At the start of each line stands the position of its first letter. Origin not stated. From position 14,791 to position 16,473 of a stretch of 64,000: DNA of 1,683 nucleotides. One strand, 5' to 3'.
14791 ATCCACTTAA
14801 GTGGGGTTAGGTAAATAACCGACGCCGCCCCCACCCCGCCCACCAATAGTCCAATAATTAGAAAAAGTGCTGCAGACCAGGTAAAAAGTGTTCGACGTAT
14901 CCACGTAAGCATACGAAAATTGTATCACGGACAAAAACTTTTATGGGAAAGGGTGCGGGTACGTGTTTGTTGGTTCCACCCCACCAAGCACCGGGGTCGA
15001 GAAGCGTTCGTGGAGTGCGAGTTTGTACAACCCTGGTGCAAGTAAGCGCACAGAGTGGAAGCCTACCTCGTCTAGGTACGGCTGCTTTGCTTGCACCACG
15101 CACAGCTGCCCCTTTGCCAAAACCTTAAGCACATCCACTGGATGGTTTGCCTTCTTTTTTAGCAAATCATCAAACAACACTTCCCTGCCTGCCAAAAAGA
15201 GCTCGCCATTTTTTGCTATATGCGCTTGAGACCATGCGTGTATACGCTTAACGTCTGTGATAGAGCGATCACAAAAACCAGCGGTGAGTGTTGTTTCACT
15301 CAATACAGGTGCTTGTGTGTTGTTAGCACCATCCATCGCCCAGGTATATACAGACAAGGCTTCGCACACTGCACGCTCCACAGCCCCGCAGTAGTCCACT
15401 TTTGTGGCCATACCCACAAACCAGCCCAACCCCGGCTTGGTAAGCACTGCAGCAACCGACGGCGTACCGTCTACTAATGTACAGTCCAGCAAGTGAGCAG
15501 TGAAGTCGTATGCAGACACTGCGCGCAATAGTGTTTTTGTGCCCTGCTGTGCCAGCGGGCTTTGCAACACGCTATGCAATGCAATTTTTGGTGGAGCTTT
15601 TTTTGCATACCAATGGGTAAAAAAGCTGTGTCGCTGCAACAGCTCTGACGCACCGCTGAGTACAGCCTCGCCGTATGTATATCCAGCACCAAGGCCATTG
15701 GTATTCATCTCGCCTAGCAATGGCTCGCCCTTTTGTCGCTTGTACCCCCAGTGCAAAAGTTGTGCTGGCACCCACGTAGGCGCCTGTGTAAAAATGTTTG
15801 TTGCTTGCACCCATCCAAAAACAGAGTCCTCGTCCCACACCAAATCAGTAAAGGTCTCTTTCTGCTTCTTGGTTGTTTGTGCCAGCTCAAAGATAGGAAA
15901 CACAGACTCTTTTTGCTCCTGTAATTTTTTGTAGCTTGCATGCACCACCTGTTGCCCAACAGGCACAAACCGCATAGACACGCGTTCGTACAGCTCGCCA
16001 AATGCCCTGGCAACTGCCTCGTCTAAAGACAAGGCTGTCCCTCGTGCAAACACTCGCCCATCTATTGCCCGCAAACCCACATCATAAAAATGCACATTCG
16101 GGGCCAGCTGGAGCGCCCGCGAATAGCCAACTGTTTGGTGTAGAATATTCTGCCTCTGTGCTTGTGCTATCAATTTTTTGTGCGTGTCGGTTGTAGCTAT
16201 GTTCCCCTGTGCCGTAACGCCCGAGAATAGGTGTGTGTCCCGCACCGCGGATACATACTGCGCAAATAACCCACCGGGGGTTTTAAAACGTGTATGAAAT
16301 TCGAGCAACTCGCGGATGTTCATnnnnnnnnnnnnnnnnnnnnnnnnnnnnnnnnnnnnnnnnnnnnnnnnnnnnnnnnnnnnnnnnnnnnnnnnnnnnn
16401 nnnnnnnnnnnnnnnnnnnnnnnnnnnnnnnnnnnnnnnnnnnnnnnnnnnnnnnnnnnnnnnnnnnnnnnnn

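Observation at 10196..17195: Translationally coupled unknown-protein / YcaO / rhodanese operon, next to a SufS cysteine desulfurase: candidate sulfur-dependent peptide-backbone modification system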

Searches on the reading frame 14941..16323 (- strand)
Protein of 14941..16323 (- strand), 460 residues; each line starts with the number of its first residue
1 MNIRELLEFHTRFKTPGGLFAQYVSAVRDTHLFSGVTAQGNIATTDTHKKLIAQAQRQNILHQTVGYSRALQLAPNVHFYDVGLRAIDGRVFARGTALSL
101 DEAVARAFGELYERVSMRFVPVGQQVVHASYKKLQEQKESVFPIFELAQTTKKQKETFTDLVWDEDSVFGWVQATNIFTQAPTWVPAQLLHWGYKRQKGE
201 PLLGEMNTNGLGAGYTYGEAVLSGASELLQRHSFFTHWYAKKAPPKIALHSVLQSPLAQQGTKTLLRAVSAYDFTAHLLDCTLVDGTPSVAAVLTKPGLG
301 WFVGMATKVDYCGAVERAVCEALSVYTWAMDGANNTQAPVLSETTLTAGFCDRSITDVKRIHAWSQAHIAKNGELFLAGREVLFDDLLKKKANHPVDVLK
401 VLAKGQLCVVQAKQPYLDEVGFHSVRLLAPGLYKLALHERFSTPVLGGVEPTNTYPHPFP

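Call 3: search_protein_families(library=pfam, proteins=[window:14941-16323:-], max_evalue=0.1)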
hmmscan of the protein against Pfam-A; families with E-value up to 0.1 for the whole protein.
window:14941-16323:- (460 aa): 1 family
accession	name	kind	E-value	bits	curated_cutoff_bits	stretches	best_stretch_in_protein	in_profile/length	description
PF02624.21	YcaO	-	8.7e-44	150.6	25.7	1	95-432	2-324/325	YcaO cyclodehydratase, ATP-ad Mg2+-binding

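Call 4: search_protein_families(library=ncbifam, proteins=[window:14941-16323:-], max_evalue=0.1)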
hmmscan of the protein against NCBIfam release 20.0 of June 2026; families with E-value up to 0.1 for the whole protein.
window:14941-16323:- (460 aa): 4 families
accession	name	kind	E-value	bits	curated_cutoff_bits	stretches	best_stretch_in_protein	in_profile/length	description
TIGR03604.1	TOMM_cyclo_SagD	subfamily_domain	1.5e-41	142.6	219.25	1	95-460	1-377/377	thiazole/oxazole-forming peptide maturase, SagD family component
TIGR00702.1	TIGR00702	domain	1.9e-18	66.7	75.65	1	85-373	42-315/377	YcaO-type kinase domain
TIGR03266.1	methan_mark_1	equivalog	2.6e-13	49.7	365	1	154-335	101-278/376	YcaO-related McrA-glycine thioamidation protein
NF040716.1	YcaO_for_S12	equivalog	0.014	13.9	700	0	208-342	177-306/571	30S ribosomal protein S12 methylthiotransferase accessory factor YcaO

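Call 16: find_homologous_proteins(query=window:14941-16323:-, max_evalue=1e-10)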
Query window:14941-16323:- (460 aa): 16 proteins with E <= 1e-10 among 8000 candidates.
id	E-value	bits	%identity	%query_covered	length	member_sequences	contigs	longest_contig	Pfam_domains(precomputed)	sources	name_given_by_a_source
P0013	0.0e+0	1057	100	100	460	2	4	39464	PF02624.22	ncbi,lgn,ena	-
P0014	1.1e-275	932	88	100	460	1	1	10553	PF02624.22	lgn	-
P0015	2.0e-213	727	69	100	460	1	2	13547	PF02624.22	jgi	-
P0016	2.7e-178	612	59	100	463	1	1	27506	PF02624.22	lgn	-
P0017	8.1e-173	593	57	100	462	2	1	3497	PF02624.22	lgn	-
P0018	8.2e-171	587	57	100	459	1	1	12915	PF02624.22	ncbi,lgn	-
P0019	5.4e-165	568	55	100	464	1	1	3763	PF02624.22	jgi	jgi:thiazole/oxazole-forming peptide maturase SagD family component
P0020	3.9e-161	555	54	100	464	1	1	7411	PF02624.22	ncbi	-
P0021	9.5e-160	550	55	100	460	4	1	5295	PF02624.22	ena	-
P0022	2.6e-154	532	53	100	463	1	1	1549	PF02624.22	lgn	-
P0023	1.3e-153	530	52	100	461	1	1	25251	PF02624.22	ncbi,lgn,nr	ncbi:YcaO-like family protein [Candidatus Kaiserbacteria bacterium]|nr:YcaO-like family protein [Can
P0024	1.4e-151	523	53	100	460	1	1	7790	PF02624.22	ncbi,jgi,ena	jgi:thiazole/oxazole-forming peptide maturase SagD family component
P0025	4.7e-146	505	51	100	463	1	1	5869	PF02624.22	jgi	jgi:thiazole/oxazole-forming peptide maturase SagD family component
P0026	2.9e-142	493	50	100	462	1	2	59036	PF02624.22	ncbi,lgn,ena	-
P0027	1.4e-19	88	25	78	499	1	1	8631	PF02624.22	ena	-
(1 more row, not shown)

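Call 17: find_encoding_contigs(protein=P0023, flank=10000, max_places=2)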
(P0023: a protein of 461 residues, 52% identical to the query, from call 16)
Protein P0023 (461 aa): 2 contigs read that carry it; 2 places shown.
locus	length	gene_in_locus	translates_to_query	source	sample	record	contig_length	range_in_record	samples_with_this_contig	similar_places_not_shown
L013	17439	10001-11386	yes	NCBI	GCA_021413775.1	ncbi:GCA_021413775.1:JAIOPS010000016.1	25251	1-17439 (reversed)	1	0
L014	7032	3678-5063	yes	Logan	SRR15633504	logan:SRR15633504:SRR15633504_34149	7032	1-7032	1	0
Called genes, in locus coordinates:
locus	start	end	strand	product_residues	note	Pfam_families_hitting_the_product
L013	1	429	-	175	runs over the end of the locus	-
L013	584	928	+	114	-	-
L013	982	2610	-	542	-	PF01011:PQQ (faint), PF13360:PQQ_2, PF13570:Beta-prop_ACSF4, PF23414:Beta-prop_EML_2 (faint), PF07774:EMC1_C (faint), PF13360:PQQ_2, PF13570:Beta-prop_ACSF4, PF13360:PQQ_2, +1 more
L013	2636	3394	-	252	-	PF00881:Nitroreductase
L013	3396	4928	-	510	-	PF02624:YcaO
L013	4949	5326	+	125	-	-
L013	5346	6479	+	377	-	-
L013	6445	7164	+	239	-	PF13462:Thioredoxin_4, PF01323:DSBA (weak)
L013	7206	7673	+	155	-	PF00581:Rhodanese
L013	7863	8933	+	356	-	-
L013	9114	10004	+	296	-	-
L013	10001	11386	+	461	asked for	PF02624:YcaO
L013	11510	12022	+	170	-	-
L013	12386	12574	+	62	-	-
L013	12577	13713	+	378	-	PF00515:TPR_1 (weak), PF13176:TPR_7 (faint), PF13424:TPR_12 (weak), PF14938:SNAP (faint)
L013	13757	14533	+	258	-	PF07719:TPR_2 (faint), PF13371:TPR_9 (faint), PF14559:TPR_19 (faint), PF13431:TPR_17 (faint)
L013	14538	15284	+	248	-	-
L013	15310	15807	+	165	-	-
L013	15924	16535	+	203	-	PF00297:Ribosomal_L3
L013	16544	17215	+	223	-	PF00573:Ribosomal_L4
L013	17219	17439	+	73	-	?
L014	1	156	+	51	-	?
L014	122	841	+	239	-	PF13462:Thioredoxin_4, PF01323:DSBA (weak)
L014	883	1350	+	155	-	PF00581:Rhodanese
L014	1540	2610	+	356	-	-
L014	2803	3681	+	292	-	-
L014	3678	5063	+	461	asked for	PF02624:YcaO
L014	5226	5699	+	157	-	-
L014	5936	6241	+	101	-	-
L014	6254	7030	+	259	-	?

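Call 18: find_encoding_contigs(protein=P0020, flank=10000, max_places=2)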
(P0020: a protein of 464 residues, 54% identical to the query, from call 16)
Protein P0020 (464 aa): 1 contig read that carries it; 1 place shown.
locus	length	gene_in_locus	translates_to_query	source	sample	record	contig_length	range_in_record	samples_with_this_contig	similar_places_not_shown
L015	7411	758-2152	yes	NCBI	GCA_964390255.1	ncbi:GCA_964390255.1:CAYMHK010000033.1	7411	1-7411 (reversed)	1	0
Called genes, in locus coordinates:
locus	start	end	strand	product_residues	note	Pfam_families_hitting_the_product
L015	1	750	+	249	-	?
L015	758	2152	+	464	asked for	PF02624:YcaO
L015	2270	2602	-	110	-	-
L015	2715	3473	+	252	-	PF13365:Trypsin_2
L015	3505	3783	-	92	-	-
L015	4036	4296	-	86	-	-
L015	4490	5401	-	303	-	PF10672:Methyltrans_SAM, PF03602:Cons_hypoth95 (weak), PF09445:Methyltransf_15 (weak)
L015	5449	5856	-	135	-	PF02021:UPF0102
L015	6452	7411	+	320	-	?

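Call 31: search_solved_structures(query=window:14941-16323:-, max_evalue=1, show_alignments=2)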
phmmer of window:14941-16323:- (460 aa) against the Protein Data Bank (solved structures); distinct sequences matched with E-value up to 1: 8.
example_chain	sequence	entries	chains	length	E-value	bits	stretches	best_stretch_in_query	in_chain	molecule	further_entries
7u58_A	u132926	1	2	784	5.3e-06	28.7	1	114-321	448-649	MusD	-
6ci7_A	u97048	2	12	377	1.7e-05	27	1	163-255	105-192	YcaO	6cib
4bs9_A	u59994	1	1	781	0.00017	23.7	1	163-278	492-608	TRUD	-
4v1t_A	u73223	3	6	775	0.00034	22.7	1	163-322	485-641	LYND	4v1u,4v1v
6pe3_A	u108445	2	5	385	0.013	17.5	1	165-258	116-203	Uncharacterized protein MJ1094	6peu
4q84_A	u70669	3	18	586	0.033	16.2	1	208-323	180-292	Ribosomal protein S12 methylthiotransferase accessory factor YcaO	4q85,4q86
5h7b_A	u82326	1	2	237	0.11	14.4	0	128-167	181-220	Immunoglobulin G-binding protein A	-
5h7a_C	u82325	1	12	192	0.35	12.8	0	127-167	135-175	Immunoglobulin G-binding protein A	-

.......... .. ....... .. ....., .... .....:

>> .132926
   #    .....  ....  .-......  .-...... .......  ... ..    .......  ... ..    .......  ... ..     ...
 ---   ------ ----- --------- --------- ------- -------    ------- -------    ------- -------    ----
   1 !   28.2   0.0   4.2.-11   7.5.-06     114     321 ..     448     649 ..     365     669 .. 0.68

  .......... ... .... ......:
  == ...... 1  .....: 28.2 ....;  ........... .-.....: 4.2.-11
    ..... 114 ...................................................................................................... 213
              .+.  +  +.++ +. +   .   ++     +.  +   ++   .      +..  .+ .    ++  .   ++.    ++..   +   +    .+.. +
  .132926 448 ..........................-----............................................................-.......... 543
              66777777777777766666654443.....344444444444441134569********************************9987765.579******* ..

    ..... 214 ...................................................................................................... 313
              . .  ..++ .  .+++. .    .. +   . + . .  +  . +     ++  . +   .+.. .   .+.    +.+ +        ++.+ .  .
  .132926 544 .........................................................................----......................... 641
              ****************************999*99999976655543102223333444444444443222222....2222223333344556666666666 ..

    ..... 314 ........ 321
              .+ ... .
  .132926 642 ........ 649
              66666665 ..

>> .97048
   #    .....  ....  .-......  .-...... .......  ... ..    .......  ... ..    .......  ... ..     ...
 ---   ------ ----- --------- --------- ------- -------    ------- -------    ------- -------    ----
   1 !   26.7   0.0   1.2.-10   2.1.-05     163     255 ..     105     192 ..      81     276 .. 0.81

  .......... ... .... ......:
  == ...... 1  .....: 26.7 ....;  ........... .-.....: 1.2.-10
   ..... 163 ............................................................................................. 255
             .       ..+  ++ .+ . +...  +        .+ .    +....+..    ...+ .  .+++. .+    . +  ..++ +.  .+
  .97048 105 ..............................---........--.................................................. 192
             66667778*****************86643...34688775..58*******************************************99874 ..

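Call 44: find_related_loci(query=A4, collection=metagenome_contigs, flank=10000)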
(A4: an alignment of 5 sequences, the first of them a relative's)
Query A4 (377 aa) in metagenome_contigs; peptide patterns used: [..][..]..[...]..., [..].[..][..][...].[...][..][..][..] (x = any residue, [..] = any of these).
600 stretches matched a pattern (row limit reached: there are more); 8 encode a relative of the query (tblastn E <= 1e-3); 8 distinct loci.
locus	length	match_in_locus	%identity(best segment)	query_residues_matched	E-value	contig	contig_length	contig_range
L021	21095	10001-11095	33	15-371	3e-48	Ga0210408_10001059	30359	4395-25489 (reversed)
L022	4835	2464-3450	33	43-371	7e-46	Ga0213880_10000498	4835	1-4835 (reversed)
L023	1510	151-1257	31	10-371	4e-39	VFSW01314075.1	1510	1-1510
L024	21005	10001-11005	29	32-372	8e-37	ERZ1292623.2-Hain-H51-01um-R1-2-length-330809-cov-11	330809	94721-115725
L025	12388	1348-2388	30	22-371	2e-32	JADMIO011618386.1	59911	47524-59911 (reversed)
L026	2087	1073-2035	32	7-320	5e-30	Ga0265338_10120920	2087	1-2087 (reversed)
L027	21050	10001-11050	31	11-371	3e-37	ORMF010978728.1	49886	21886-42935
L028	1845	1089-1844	28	23-269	1e-21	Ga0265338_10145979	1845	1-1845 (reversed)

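Call 60: search_protein_families(library=ncbifam, proteins=[L013:4949-5326:+, L014:5936-6241:+, L013:5346-6479:+], max_evalue=1)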
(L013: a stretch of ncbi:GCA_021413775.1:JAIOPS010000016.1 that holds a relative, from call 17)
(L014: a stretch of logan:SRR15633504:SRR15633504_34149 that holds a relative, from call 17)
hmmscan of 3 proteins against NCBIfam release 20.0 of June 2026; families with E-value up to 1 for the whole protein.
L013:4949-5326:+ (125 aa): 7 families
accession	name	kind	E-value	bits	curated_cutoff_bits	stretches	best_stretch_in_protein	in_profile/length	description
NF033609.2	MSCRAMM_ClfA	exception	5.1e-05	21.2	1150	1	55-113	560-617/934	MSCRAMM family adhesin clumping factor ClfA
NF033845.1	MSCRAMM_ClfB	exception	6.1e-05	21.2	999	1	57-109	585-638/871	MSCRAMM family adhesin clumping factor ClfB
NF000535.3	MSCRAMM_SdrC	exception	0.00022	19.4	1700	1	62-107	776-822/963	MSCRAMM family adhesin SdrC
NF012181.0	MSCRAMM_SdrD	exception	0.00032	18.2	2500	1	62-108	1214-1283/1379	MSCRAMM family adhesin SdrD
NF045523.1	MXAN_5453_fam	exception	0.0039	15.8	500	1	50-121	416-488/544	MXAN_5453 family MXYO-CTERM-anchored protein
NF004270.2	PRK05687.2-1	equivalog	0.0055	16.3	180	1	69-109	46-87/223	flagellar assembly protein FliH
NF009925.1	PRK13386.1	equivalog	0.031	13.5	192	1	71-108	49-86/228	flagellar assembly protein FliH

L014:5936-6241:+ (101 aa): 1 family
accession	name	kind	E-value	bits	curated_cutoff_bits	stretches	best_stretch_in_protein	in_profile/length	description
NF033849.1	ser_rich_anae_1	subfamily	1.1e-05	23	650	1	40-97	232-303/1163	serine-rich protein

L013:5346-6479:+ (377 aa): 3 families
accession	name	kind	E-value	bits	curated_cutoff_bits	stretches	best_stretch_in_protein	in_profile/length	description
NF002725.1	PRK02603.1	equivalog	0.019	15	143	1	62-117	46-102/173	photosystem I assembly protein Ycf3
NF053584.1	T4P_rel_PA5441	subfamily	0.085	11.5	300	1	31-131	414-515/727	PA5441 family protein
NF047507.1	TPR_BatC_Lepto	exception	0.14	11.6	175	1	60-133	34-103/214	TPR repeat-containing protein BatC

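Call 61: search_protein_families(library=pfam, proteins=[L013:4949-5326:+, L013:5346-6479:+, L013:7863-8933:+, L013:2636-3394:-, L013:3396-4928:-], max_evalue=0.1)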
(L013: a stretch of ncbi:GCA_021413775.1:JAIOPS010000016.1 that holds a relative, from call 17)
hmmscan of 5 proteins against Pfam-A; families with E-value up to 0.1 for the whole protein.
L013:4949-5326:+ (125 aa): 0 families

L013:5346-6479:+ (377 aa): 6 families
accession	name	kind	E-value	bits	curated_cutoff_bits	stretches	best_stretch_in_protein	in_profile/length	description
PF13424.12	TPR_12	-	0.00018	22.1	30.1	1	58-114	10-71/77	Tetratricopeptide repeat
PF14938.12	SNAP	-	0.0006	19.8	25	1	54-126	117-193/282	Soluble NSF attachment protein, SNAP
PF13432.12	TPR_16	-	0.0017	19.2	32.7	1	57-121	3-64/65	Tetratricopeptide repeat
PF07719.23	TPR_2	-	0.033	14.8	27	0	57-78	7-28/34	Tetratricopeptide repeat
PF13176.12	TPR_7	-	0.043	14.4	27.9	0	61-82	9-29/36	Tetratricopeptide repeat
PF00515.34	TPR_1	-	0.051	13.9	27.8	0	61-78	11-28/34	Tetratricopeptide repeat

L013:7863-8933:+ (356 aa): 0 families

L013:2636-3394:- (252 aa): 1 family
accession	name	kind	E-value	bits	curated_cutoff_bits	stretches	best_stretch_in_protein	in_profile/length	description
PF00881.29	Nitroreductase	-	8.9e-11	42.7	23.5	1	73-232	15-164/167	Nitroreductase family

L013:3396-4928:- (510 aa): 2 families
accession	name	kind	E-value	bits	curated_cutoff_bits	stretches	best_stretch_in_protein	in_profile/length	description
PF02624.21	YcaO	-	6.7e-40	137.8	25.7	1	135-469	5-324/325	YcaO cyclodehydratase, ATP-ad Mg2+-binding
PF23157.1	DUF7055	-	0.017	15.3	27.6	1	209-244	29-64/66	Domain of unknown function (DUF7055)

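Call 67: predict_structure(alignment_id=A6)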
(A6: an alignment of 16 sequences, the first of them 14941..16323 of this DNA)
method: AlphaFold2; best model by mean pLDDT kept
length: 460 residues; sequences in the alignment: 16
mean_pLDDT: 82.9   pTM: 0.83
mean pLDDT of the five models: 82.9, 80.4, 80.1, 78.0, 77.5
residues with pLDDT >= 90: 228; 70-90: 142; 50-70: 48; < 50: 42
segments of 3 or more residues with pLDDT < 50: 1-16, 18-20, 22-28, 32-41, 339-341
pLDDT, mean of each block of 10 residues (from residue 1): 37 44 48 45 58 68 67 86 71 80 78 81 90 95 94 91 95 95 93 87 78 88 95 96 97 95 95 97 95 93 95 95 88 52 65 82 88 93 94 93 95 81 89 88 91 90
secondary structure, 60 per line:
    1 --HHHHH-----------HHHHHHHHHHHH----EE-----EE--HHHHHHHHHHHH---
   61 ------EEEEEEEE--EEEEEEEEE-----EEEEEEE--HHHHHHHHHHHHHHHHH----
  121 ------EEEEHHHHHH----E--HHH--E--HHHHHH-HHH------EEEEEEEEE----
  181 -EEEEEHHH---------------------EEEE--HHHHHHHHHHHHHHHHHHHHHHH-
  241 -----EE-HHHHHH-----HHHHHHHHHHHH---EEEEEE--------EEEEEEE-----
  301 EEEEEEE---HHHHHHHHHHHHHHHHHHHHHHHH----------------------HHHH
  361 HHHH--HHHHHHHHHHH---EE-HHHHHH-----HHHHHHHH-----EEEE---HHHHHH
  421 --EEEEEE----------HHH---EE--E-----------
elements in order: H3-7 H19-30 H46-57 E67-74 E77-85 E91-97 H100-116 E127-130 H131-136 H152-157 E168-176 E182-186 E211-214 H217-239 H249-254 H260-271 E275-280 E289-295 E301-307 H311-334 H357-364 H367-377 H384-389 H395-402 E408-411 H415-420 E423-428

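Call 86: search_protein_families(library=pfam, proteins=[L013:982-2610:-], max_evalue=0.01)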
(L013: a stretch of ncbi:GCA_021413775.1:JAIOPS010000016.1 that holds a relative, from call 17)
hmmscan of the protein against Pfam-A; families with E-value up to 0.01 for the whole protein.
L013:982-2610:- (542 aa): 10 families
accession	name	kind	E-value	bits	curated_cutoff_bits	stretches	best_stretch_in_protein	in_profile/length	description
PF13570.13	Beta-prop_ACSF4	-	6.8e-53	180.6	133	2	328-540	29-242/329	Beta-alanine-activating enzyme, beta-propeller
PF13360.13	PQQ_2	-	1.8e-36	126.4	27.6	2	201-384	15-193/233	Outer membrane protein assembly factor BamB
PF01011.28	PQQ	-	4.5e-19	69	26.7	2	249-299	31-86/595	Glucose/ethanol/alcohol dehydrogenase, beta-propeller domain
PF23414.1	Beta-prop_EML_2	-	1.6e-06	28.2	90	0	276-422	16-156/266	Echinoderm microtubule-associated protein second beta-propeller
PF24796.1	WDR55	-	1.3e-05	24.9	200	0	330-418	77-165/296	WDR55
PF00156.33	Pribosyltran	-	0.0002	21.2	26.3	1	101-147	59-115/158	Phosphoribosyl transferase domain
PF25292.1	Beta-prop_CGLA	-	0.00087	19.3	26.8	0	234-287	53-104/316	Lambda-carrageenase beta-propeller domain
PF24807.1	WD40_CDC20-Fz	-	0.00088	19.1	200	0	358-416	61-117/292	CDC20/Fizzy WD40 domain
PF14681.12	UPRTase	-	0.0023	17.9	27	1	105-155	106-156/206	Uracil phosphoribosyltransferase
PF25174.1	Beta-prop_THOC3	-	0.0027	17.2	305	0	444-536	61-153/272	THOC3 beta-propeller domain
